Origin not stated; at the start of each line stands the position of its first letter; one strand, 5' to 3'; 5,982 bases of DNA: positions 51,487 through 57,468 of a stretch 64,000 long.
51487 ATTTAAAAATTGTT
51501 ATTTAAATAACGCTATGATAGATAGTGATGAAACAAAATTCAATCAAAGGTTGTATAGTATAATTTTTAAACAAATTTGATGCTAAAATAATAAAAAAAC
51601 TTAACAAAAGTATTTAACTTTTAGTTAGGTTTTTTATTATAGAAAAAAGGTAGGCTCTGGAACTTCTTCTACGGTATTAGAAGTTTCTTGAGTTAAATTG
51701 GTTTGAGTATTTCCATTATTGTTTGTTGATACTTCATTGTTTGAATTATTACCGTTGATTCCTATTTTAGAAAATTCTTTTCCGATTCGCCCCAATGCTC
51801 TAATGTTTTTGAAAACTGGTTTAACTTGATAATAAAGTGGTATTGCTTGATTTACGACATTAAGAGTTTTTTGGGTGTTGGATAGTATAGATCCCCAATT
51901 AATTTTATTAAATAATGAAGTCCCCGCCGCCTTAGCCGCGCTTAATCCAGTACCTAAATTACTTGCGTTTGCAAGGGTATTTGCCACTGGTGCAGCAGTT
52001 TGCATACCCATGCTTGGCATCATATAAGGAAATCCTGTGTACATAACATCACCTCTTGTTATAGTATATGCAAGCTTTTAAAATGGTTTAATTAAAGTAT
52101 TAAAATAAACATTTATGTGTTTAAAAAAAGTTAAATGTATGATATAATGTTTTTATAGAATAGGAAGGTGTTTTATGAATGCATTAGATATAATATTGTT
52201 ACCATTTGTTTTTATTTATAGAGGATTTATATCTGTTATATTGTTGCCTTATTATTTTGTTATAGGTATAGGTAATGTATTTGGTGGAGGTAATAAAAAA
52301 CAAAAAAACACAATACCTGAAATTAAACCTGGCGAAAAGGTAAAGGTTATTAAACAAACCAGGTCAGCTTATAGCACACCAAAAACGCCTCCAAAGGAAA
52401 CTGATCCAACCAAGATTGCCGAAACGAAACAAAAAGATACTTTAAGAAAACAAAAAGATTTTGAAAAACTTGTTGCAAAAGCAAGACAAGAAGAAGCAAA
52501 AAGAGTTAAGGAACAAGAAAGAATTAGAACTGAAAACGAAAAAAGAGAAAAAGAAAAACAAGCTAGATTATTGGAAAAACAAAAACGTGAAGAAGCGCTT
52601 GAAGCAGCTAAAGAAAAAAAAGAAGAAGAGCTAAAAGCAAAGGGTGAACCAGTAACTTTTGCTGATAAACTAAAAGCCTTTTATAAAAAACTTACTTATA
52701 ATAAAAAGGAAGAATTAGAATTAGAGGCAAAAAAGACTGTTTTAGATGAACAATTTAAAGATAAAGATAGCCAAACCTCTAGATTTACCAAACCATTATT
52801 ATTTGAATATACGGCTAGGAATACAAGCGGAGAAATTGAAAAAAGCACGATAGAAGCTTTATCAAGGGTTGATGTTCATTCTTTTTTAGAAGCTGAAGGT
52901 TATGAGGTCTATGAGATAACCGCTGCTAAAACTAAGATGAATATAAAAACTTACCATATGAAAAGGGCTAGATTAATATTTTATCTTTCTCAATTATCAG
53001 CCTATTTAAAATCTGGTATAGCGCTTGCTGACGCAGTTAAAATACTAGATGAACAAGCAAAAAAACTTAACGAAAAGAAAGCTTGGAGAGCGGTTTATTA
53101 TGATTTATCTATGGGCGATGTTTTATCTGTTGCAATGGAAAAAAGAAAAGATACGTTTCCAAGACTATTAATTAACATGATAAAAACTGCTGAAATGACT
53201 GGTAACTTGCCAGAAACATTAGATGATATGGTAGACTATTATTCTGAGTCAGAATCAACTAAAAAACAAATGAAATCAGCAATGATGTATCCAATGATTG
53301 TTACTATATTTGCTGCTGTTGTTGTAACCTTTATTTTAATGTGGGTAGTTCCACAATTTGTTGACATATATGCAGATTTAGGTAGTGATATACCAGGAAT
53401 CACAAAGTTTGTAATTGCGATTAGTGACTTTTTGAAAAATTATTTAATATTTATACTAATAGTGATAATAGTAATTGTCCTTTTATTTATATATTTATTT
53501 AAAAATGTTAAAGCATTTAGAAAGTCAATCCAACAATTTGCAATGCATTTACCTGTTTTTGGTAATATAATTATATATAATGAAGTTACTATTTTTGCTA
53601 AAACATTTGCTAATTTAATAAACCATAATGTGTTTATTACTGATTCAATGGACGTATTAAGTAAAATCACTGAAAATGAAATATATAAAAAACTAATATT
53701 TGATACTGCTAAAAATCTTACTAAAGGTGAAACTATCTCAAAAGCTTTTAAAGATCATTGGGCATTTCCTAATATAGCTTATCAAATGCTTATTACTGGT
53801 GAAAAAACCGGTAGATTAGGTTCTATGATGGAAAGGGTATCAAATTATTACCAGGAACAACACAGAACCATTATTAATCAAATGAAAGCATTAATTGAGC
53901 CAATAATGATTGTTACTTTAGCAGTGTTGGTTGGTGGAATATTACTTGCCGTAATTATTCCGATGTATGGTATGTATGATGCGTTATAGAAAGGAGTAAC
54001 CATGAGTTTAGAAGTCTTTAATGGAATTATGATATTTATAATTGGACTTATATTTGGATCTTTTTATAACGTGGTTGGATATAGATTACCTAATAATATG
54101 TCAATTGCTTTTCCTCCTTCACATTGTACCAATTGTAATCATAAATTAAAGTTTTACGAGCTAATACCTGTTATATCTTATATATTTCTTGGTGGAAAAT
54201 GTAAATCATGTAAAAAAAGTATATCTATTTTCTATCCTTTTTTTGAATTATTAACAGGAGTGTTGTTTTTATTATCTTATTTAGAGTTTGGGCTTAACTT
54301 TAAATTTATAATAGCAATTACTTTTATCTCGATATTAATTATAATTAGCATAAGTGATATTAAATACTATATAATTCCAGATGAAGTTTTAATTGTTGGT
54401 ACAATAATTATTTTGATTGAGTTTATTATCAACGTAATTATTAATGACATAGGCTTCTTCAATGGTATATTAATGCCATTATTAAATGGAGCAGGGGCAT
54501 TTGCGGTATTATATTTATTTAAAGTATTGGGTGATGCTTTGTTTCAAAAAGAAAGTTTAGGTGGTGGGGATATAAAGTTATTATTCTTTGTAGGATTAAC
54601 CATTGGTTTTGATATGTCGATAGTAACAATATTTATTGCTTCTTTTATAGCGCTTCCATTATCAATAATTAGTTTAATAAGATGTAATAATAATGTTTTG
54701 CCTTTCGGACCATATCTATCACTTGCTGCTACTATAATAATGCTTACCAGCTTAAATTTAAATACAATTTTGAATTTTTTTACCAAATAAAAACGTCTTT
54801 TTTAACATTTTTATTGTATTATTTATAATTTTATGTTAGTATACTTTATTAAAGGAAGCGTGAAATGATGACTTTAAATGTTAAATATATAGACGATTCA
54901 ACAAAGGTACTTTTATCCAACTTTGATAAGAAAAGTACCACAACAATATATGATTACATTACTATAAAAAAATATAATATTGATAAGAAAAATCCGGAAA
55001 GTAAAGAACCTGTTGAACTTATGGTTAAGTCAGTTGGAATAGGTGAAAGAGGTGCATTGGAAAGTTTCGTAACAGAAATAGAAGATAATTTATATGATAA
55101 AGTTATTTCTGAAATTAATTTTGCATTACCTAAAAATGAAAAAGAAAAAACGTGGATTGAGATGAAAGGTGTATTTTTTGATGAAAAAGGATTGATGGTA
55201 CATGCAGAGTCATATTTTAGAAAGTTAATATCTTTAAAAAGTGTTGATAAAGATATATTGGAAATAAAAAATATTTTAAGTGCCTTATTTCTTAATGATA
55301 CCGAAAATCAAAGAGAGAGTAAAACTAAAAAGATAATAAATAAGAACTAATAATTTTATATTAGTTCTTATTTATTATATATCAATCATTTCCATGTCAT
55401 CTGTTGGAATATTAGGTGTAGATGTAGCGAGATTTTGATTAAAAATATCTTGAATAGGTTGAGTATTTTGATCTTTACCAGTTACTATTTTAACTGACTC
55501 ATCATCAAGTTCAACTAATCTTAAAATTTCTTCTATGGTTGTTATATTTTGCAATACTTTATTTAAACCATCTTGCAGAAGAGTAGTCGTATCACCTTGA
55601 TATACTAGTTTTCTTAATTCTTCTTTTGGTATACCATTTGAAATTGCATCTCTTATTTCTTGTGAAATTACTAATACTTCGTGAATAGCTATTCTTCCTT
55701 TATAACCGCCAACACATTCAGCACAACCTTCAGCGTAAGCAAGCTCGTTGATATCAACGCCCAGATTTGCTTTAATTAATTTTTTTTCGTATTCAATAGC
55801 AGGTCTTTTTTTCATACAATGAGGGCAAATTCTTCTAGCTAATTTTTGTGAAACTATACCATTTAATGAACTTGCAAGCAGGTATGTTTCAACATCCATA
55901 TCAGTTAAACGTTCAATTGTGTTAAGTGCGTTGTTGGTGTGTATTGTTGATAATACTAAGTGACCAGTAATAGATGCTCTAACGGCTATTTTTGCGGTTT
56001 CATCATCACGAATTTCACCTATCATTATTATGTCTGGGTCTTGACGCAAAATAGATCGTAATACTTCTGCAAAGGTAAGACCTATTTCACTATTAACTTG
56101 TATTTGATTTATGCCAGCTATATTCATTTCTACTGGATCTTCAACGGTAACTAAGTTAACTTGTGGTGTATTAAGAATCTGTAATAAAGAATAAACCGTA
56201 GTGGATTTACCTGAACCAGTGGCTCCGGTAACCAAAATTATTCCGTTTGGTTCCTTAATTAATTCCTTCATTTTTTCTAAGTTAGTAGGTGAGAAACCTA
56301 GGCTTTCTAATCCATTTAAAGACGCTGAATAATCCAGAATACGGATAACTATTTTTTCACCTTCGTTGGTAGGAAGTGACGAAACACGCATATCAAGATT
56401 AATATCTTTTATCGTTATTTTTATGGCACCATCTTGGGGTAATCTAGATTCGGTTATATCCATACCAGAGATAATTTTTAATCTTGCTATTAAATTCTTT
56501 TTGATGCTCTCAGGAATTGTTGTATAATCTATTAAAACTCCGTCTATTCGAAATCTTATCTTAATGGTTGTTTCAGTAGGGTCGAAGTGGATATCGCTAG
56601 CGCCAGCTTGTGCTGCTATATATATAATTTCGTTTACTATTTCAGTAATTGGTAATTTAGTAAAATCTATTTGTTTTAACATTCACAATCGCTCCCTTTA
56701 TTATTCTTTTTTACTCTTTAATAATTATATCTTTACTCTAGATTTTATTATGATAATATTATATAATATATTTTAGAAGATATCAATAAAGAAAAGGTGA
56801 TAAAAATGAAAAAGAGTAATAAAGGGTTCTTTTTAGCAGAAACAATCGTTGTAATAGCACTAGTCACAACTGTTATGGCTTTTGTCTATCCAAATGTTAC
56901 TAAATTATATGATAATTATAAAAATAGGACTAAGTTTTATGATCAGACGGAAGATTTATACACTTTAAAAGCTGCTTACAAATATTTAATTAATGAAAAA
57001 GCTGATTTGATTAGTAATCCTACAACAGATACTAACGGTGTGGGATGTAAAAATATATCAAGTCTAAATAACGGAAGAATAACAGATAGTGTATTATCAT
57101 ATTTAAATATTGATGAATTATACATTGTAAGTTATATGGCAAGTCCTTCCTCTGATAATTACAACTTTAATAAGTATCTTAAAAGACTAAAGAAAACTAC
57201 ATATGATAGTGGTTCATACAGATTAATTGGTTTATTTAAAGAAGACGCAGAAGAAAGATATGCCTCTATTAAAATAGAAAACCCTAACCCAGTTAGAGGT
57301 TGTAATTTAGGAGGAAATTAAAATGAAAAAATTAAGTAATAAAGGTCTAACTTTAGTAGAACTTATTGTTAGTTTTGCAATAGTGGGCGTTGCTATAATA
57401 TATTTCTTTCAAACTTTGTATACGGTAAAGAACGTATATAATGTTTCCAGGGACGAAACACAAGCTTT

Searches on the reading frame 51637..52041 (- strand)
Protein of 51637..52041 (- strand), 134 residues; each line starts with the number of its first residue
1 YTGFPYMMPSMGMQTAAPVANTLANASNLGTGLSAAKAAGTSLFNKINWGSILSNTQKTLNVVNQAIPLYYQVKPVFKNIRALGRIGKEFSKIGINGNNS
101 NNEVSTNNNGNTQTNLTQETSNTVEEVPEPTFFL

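Call 19: search_protein_families(library=pfam, proteins=[window:51637-52041:-], max_evalue=0.01)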
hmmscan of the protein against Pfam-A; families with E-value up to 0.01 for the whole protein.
window:51637-52041:- (134 aa): 1 family
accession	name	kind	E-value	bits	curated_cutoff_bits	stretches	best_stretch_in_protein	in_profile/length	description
PF14181.11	YqfQ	-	5.1e-07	30.5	27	1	14-117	17-119/166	YqfQ-like protein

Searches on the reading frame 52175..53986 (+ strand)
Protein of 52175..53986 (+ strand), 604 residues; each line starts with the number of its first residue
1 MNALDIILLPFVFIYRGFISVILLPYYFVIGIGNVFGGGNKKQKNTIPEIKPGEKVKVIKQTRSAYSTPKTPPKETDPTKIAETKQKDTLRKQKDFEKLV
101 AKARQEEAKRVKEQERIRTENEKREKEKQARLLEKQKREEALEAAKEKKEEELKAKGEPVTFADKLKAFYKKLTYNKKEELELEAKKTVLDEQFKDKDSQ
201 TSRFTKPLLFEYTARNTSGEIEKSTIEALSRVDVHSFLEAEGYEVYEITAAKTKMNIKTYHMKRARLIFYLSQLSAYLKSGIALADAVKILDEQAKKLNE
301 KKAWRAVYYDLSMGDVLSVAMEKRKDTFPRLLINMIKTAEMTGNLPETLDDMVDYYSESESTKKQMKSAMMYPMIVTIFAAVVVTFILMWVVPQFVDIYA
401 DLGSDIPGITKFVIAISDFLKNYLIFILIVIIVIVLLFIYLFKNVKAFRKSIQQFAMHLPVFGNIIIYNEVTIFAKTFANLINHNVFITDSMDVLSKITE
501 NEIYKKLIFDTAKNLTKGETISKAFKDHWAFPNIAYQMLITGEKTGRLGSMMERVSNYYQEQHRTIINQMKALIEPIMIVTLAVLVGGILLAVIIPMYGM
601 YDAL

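Call 19: search_protein_families(library=pfam, proteins=[window:52175-53986:+], max_evalue=0.01)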
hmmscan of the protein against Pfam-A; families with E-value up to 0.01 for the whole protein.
window:52175-53986:+ (604 aa): 1 family
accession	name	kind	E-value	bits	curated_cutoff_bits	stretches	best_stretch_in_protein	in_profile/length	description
PF00482.28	T2SSF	-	3.7e-50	169.5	25.2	2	271-393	2-125/125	Type II secretion system (T2SS), protein F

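Call 51: search_protein_families(library=ncbifam, proteins=[window:52175-53986:+], max_evalue=0.01)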
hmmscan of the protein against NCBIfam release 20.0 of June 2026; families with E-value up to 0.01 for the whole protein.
window:52175-53986:+ (604 aa): 6 families
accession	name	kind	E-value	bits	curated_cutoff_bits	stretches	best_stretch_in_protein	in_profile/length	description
TIGR02120.1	GspF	equivalog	2e-81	274.3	424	1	210-600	1-397/401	type II secretion system inner membrane protein GspF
NF052607.1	T4PiliAsmPilCThrm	equivalog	4.7e-71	240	700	1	209-602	3-402/406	type IV pilus assembly protein PilC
NF007861.0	PRK10573.1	equivalog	2.7e-69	234.2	401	1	208-604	5-398/401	protein transport protein HofC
NF052606.1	T4PiliAsmPilCMyx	equivalog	1.9e-61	208.2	700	1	205-603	17-417/419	type IV pilus assembly protein PilC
NF047826.1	T3SSXpsF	equivalog_domain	1.8e-60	204.9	650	1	209-603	3-403/405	type II secretion system protein XpsF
NF041012.2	T4P_ComGB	equivalog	3.2e-46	158.2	240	1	270-601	6-331/332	competence type IV pilus assembly protein ComGB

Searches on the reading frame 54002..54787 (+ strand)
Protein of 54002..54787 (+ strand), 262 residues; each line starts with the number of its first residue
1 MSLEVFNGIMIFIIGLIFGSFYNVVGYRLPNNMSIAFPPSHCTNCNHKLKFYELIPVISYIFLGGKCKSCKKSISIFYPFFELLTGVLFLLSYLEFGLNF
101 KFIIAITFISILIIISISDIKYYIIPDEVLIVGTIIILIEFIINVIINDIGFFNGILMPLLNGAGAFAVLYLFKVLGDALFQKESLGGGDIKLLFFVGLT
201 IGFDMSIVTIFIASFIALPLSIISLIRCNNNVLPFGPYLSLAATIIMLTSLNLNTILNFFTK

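Call 19: search_protein_families(library=pfam, proteins=[window:54002-54787:+], max_evalue=0.01)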
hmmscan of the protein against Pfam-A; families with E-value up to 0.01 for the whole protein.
window:54002-54787:+ (262 aa): 2 families
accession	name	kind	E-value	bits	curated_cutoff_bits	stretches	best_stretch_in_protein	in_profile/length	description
PF06750.18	A24_N_bact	-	9.7e-35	118.9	23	1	13-96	1-84/84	Bacterial Peptidase A24 N-terminal domain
PF01478.23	Peptidase_A24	-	6.2e-15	56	26.5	1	107-221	2-103/104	Type IV leader peptidase family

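Call 51: search_protein_families(library=ncbifam, proteins=[window:54002-54787:+], max_evalue=0.01)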
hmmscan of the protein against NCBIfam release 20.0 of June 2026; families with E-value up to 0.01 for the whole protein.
window:54002-54787:+ (262 aa): 0 families

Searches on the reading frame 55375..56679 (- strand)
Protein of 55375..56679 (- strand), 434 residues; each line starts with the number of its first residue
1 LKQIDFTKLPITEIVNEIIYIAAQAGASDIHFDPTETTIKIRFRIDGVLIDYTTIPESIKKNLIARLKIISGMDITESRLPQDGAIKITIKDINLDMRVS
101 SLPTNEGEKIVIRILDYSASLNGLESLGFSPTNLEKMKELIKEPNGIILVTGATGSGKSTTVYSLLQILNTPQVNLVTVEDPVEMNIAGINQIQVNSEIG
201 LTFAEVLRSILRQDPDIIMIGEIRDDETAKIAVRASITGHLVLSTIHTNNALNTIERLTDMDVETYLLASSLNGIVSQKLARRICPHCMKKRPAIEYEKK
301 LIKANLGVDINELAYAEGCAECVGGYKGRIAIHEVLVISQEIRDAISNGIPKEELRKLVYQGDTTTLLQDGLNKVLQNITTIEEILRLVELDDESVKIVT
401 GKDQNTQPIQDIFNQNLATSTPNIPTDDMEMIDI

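Call 19: search_protein_families(library=pfam, proteins=[window:55375-56679:-], max_evalue=0.01)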
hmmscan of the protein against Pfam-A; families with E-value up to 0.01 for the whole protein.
window:55375-56679:- (434 aa): 9 families
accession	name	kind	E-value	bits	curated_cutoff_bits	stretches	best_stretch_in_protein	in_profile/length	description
PF00437.27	T2SSE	-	5.1e-129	430.6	24.9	1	10-387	7-370/370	Type II/IV secretion system protein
PF13401.12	AAA_22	-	8e-05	23.4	27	1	144-200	4-59/130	AAA domain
PF13555.12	AAA_29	-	0.00046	20.3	27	1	143-171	20-48/61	P-loop containing region of AAA domain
PF01580.24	FtsK_SpoIIIE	-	0.0005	20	24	1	141-179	36-77/221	FtsK/SpoIIIE family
PF13173.12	AAA_14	-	0.00052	20.4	27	1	145-235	2-83/129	AAA domain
PF19044.6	P-loop_TraG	-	0.0016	17.6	25.8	0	333-414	284-360/413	TraG P-loop domain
PF13191.12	AAA_16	-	0.0021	19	32.6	1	144-181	24-59/167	AAA ATPase domain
PF20720.3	nSTAND3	-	0.0028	17.8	27.2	1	135-185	8-57/155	Novel STAND NTPase 3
PF01935.23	DUF87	-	0.0078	16.8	23.2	0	149-175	27-54/220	Helicase HerA, central domain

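Call 51: search_protein_families(library=ncbifam, proteins=[window:55375-56679:-], max_evalue=0.01)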
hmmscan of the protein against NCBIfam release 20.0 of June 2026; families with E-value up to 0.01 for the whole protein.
window:55375-56679:- (434 aa): 22 families
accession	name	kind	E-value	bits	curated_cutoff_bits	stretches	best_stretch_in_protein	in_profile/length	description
TIGR02533.1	type_II_gspE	equivalog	2.3e-146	488.3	630.25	1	9-388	107-485/486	type II secretion system ATPase GspE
TIGR02538.1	type_IV_pilB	equivalog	3.3e-146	488.2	675.65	1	9-388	179-561/564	type IV-A pilus assembly ATPase PilB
NF007755.0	PRK10436.1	equivalog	1.7e-135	452.3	617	1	8-391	82-461/465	type II secretion system protein GspE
NF053534.1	T4PilAsmATPsTfpB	equivalog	1.1e-123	413.6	850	1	5-389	195-582/584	type IV pilus assembly ATPase TfpB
NF041000.1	ATPase_ComGA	equivalog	3.5e-83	278.7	300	1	17-281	2-265/267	competence type IV pilus ATPase ComGA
TIGR01420.1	pilT_fam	subfamily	2.5e-52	178.2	319.1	1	16-283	3-270/343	PilT/PilU family type 4a pilus ATPase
TIGR02525.1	plasmid_TraJ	equivalog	8.5e-26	90.8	368.3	1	143-261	147-272/372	plasmid transfer ATPase TraJ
TIGR02524.1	dot_icm_DotB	equivalog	4e-22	78.9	463.3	1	138-259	127-257/358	Dot/Icm type IV secretion system ATPase DotB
TIGR02782.1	TrbB_P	equivalog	1.1e-17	64.2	304.55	1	136-261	128-255/303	P-type conjugative transfer ATPase TrbB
NF058587.1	archaellum_moto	equivalog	8.6e-17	61.1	550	1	146-262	276-397/527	archaellum flagellar ATPase motor FlaI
TIGR02788.1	VirB11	equivalog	1.1e-16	60.8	249.95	1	141-263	141-267/308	P-type DNA transfer ATPase VirB11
NF010469.0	PRK13894.1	subfamily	1.6e-16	60.6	508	1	135-259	140-265/320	conjugal transfer ATPase TrbB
NF010407.0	PRK13833.1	subfamily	4.3e-15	56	499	1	148-264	147-265/323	conjugal transfer protein TrbB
TIGR03819.1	heli_sec_ATPase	hypoth_equivalog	6.5e-15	55.1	373.15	1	61-261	97-300/340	TadA family conjugal transfer-associated ATPase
NF053672.1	bindosome_BasE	exception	1.6e-11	43.6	1000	1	141-260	266-390/512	bindosome assembly system ATPase subunit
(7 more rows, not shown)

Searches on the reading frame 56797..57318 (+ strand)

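Call 19: search_protein_families(library=pfam, proteins=[window:56797-57318:+], max_evalue=0.01)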
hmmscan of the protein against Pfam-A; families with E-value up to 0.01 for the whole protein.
window:56797-57318:+ (174 aa): 0 families

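Call 51: search_protein_families(library=ncbifam, proteins=[window:56797-57318:+], max_evalue=0.01)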
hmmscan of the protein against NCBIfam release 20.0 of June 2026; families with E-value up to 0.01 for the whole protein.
window:56797-57318:+ (174 aa): 4 families
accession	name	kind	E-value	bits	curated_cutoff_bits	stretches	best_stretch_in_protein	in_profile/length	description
NF041013.1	T4P_ComGE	equivalog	9.2e-06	25.7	49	1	6-44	1-39/83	competence type IV pilus minor pilin ComGE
NF041775.1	typeIV_PilA_Myxo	equivalog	0.0035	17.3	400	1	5-69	7-67/214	type IV pilin protein PilA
TIGR01710.1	typeII_sec_gspG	equivalog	0.0049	16.9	88.85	1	9-76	1-61/134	type II secretion system major pseudopilin GspG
NF040982.1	ComGD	equivalog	0.0065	16.9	70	0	8-57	1-50/139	competence type IV pilus minor pilin ComGD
